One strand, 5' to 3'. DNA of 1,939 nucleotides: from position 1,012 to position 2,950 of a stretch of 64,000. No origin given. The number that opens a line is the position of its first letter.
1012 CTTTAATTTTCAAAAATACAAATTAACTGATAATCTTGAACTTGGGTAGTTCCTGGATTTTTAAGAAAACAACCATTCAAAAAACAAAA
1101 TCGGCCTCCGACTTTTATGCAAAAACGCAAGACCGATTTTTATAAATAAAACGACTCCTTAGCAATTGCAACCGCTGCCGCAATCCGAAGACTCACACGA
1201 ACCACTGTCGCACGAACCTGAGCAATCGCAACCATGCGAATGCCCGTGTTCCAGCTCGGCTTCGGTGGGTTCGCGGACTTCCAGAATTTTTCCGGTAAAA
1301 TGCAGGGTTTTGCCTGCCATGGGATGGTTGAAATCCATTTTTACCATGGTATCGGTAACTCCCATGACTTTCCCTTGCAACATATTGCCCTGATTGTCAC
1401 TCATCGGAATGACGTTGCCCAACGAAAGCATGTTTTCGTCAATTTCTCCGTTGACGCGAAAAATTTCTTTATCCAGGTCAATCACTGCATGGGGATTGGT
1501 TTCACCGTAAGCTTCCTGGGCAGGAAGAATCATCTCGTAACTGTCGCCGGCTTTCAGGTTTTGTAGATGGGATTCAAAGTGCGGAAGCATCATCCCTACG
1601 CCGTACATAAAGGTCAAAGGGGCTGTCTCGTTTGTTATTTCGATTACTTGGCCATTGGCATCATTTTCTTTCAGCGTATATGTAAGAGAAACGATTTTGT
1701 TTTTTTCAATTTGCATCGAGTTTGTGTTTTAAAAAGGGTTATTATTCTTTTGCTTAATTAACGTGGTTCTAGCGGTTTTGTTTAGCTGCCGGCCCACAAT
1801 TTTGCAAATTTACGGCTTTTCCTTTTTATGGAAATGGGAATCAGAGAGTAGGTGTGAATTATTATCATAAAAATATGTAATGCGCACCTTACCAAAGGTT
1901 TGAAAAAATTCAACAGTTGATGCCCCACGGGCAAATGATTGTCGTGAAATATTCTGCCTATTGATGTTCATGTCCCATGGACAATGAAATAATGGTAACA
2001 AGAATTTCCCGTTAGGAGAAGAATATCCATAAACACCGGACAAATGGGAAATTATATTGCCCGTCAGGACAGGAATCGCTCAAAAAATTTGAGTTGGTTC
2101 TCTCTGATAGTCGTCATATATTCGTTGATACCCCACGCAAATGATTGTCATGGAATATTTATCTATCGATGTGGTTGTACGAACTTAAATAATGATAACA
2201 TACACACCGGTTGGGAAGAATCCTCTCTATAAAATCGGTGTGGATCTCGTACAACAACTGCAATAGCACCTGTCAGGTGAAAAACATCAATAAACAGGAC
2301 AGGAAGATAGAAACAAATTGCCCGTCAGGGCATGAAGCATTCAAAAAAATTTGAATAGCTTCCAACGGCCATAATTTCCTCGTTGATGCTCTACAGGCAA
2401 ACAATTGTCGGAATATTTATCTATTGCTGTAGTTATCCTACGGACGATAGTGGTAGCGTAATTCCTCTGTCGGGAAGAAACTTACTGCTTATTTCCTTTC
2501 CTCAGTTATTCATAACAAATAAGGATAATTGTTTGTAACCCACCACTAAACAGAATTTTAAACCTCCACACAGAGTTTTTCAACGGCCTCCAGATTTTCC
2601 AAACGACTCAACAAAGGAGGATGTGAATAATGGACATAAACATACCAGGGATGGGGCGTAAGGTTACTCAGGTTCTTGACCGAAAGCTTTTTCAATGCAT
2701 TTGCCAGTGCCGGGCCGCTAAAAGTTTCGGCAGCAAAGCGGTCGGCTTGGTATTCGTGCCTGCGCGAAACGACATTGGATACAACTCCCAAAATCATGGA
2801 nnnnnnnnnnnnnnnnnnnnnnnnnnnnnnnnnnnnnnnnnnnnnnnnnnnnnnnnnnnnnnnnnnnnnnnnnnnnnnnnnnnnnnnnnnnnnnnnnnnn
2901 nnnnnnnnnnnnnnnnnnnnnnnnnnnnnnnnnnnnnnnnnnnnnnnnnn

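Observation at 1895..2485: Three diverged tandem copies of a non-coding unit fill an 840-bp gene-free gap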

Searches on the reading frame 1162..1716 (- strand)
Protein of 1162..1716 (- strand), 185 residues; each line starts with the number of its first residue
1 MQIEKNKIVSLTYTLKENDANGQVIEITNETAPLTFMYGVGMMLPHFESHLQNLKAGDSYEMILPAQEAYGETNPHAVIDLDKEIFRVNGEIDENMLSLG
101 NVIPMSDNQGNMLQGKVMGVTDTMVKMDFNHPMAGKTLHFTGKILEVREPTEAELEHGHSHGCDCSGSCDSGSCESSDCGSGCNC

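Call 9: find_encoding_contigs(protein=window:1162-1716:-, flank=6000, max_places=10)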
Protein window:1162-1716:- (185 aa): 2 contigs read that carry it; 1 place shown.
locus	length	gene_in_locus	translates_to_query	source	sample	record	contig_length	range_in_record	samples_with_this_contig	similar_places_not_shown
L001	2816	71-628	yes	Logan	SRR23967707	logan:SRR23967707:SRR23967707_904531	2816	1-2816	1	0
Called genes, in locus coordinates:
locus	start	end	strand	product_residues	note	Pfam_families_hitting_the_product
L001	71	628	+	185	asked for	PF00254:FKBP_C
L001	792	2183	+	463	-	PF00890:FAD_binding_2 (weak), PF01134:GIDA (weak), PF07992:Pyr_redox_2, PF12831:FAD_oxidored (weak), PF13738:Pyr_redox_3, PF00070:Pyr_redox, PF02737:3HCDH_N (weak), PF02852:Pyr_redox_dim, +3 more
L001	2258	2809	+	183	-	PF00908:dTDP_sugar_isom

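Call 53: list_cluster_members(proteins=[P0001, window:1162-1716:-])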
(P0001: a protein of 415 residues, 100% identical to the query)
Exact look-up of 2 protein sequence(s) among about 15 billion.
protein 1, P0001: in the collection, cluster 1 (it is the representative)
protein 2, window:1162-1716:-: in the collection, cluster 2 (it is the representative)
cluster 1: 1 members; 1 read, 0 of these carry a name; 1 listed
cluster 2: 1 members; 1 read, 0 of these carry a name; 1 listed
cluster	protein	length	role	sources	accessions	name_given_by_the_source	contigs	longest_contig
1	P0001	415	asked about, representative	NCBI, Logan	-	-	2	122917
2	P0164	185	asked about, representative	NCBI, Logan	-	-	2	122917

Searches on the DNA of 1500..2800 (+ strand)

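Call 5: search_rna_families(source=window, start=1500, end=2800, threshold=evalue, max_evalue=10, show_alignments=3)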
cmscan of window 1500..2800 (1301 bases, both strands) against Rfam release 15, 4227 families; matches with E-value up to 10: 3.
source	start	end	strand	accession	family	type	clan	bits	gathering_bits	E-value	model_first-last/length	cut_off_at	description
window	2419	2545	+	RF00403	SNORA41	Gene; snRNA; snoRNA; HACA-box;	-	18.5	80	4.1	1-133/133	no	Small nucleolar RNA SNORA41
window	1949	2039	-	RF03794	MIR5298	Gene; miRNA;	-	18.3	70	9.8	1-80/80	no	MIR5298 microRNA precursor family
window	2260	2314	+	RF00521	SAM_alpha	Cis-reg; riboswitch;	-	16.1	36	0.99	1-79/79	no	Alpha-proteobacteria SAM riboswitch aptamer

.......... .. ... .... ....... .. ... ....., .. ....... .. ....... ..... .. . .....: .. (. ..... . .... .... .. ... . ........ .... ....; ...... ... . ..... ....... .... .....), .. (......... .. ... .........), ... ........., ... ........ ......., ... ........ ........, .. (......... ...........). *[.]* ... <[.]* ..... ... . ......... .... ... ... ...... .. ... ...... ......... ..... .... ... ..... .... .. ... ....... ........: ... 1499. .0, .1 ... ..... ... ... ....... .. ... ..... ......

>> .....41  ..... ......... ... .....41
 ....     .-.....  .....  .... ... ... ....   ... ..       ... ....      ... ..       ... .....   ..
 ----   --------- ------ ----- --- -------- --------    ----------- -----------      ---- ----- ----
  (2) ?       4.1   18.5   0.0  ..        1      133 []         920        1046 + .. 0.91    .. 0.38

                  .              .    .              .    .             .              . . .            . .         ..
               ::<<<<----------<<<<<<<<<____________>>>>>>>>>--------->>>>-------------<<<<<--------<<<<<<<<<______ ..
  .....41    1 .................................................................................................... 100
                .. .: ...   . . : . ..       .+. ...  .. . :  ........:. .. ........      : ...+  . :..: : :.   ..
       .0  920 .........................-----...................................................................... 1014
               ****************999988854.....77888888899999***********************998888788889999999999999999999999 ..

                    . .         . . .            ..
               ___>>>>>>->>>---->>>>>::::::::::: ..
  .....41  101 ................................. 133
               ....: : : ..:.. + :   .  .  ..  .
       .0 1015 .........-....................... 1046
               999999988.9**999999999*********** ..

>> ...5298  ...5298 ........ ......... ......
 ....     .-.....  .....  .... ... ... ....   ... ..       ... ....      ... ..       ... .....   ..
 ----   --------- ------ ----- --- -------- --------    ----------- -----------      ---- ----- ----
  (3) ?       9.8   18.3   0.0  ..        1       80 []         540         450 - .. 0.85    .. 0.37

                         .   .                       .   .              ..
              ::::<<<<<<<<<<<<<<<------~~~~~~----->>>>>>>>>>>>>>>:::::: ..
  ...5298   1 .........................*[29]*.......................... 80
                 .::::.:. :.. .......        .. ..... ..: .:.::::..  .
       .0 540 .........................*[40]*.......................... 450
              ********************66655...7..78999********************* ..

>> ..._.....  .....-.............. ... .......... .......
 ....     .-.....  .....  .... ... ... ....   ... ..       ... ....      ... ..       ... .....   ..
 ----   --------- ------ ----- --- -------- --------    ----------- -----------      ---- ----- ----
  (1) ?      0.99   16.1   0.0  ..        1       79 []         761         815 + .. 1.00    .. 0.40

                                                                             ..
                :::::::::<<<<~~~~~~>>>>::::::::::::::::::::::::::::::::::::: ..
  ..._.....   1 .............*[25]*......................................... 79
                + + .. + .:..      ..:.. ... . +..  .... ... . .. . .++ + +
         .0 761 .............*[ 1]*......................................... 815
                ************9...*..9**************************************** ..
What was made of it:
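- On Any curated RNA family (Rfam 15), tRNA or tmRNA: The best E-value-mode hits score 16-18 bits against gathering scores of 36-80 (call 5).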

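Call 81: search_dna_similar(query=window:1717-2557:+, collection=plasmids, mode=distant, max_evalue=0.01, max_rows=10)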
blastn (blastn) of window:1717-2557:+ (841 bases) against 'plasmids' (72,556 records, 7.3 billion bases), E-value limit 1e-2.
No match.

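Call 82: search_dna_similar(query=window:1717-2557:+, collection=phages, mode=distant, max_evalue=0.01, max_rows=10)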
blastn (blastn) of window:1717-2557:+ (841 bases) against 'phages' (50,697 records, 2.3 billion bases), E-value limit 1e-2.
No match.

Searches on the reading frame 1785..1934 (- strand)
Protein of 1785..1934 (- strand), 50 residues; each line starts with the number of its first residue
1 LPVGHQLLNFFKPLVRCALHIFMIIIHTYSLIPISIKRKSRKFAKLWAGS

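Call 64: search_protein_families(library=pfam, max_evalue=1, proteins=[window:1785-1934:-])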
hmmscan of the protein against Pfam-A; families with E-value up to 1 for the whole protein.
seq(50 aa): 0 families

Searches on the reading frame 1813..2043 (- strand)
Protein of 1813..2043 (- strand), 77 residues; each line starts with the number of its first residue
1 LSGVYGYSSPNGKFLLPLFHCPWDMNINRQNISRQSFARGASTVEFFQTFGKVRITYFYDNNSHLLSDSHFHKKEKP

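Call 64: search_protein_families(library=pfam, max_evalue=1, proteins=[window:1813-2043:-])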
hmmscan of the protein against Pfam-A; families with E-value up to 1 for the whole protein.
seq(77 aa): 1 family
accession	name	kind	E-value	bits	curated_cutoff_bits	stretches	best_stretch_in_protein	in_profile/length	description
PF14935.11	TMEM138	-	0.15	13.1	27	1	15-75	53-113/119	Transmembrane protein 138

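Call 69: search_protein_representatives(protein=window:1813-2043:-)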
Query: 77 residues. Proteins with E-value up to 0.001 (for the whole library): 2; up to 1e-10: 0; up to 1e-30: 0. The best 2 are listed.
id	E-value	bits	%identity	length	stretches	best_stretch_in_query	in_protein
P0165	1.0e-05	41.6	33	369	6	46-72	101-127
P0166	1.2e-04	38.1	43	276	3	16-38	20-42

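Call 78: list_cluster_members(proteins=[window:1813-2043:-, window:2044-2229:+, window:2214-2351:+, window:2276-2404:-, window:2383-2535:+, window:1785-1934:-])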
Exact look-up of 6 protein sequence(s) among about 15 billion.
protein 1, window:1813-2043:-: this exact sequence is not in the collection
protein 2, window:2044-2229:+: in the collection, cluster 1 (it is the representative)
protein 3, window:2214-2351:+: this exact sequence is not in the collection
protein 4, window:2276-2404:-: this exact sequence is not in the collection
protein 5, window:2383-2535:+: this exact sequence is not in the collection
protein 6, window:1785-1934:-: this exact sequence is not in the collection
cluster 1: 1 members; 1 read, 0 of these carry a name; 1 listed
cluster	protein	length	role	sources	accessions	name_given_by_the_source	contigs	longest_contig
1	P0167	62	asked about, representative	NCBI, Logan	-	-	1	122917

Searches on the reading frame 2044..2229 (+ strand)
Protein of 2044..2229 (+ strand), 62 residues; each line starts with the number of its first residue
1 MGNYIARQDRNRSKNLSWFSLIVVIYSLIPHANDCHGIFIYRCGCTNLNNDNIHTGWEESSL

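Call 64: search_protein_families(library=pfam, max_evalue=1, proteins=[window:2044-2229:+])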
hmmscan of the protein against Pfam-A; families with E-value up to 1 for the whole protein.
seq(62 aa): 0 families

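Call 79: find_encoding_contigs(protein=window:2044-2229:+, flank=3000, max_places=5)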
Protein window:2044-2229:+ (62 aa): 2 contigs read that carry it; 1 place shown.
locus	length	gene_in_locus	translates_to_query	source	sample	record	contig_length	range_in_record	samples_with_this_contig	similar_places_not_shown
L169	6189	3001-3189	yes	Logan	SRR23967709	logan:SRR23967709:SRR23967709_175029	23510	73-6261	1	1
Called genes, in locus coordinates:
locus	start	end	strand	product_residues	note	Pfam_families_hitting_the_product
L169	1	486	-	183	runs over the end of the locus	PF00908:dTDP_sugar_isom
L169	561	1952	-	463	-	PF00890:FAD_binding_2 (weak), PF01134:GIDA (weak), PF07992:Pyr_redox_2, PF12831:FAD_oxidored (weak), PF13738:Pyr_redox_3, PF00070:Pyr_redox, PF02737:3HCDH_N (weak), PF02852:Pyr_redox_dim, +3 more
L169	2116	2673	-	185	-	PF00254:FKBP_C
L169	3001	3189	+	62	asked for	-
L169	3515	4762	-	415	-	PF16491:Peptidase_M48_N, PF01435:Peptidase_M48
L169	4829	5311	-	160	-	PF14109:GldH_lipo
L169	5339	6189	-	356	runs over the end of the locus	PF03054:tRNA_Me_trans, PF20259:tRNA_Me_trans_M, PF20258:tRNA_Me_trans_C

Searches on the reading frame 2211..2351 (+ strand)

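Call 64: search_protein_families(library=pfam, max_evalue=1, proteins=[window:2211-2351:+])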
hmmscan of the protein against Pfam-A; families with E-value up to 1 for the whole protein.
seq(47 aa): 2 families
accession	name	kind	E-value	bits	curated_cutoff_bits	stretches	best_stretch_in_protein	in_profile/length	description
PF25454.1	zf-C3HC4_IRF-2BP1_2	-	0.028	15.1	26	1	20-42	29-51/72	IRF-2BP1/2 C3HC4 zinc finger domain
PF19028.6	TSP1_spondin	-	0.051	14.3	41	1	9-38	4-32/52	Spondin-like TSP1 domain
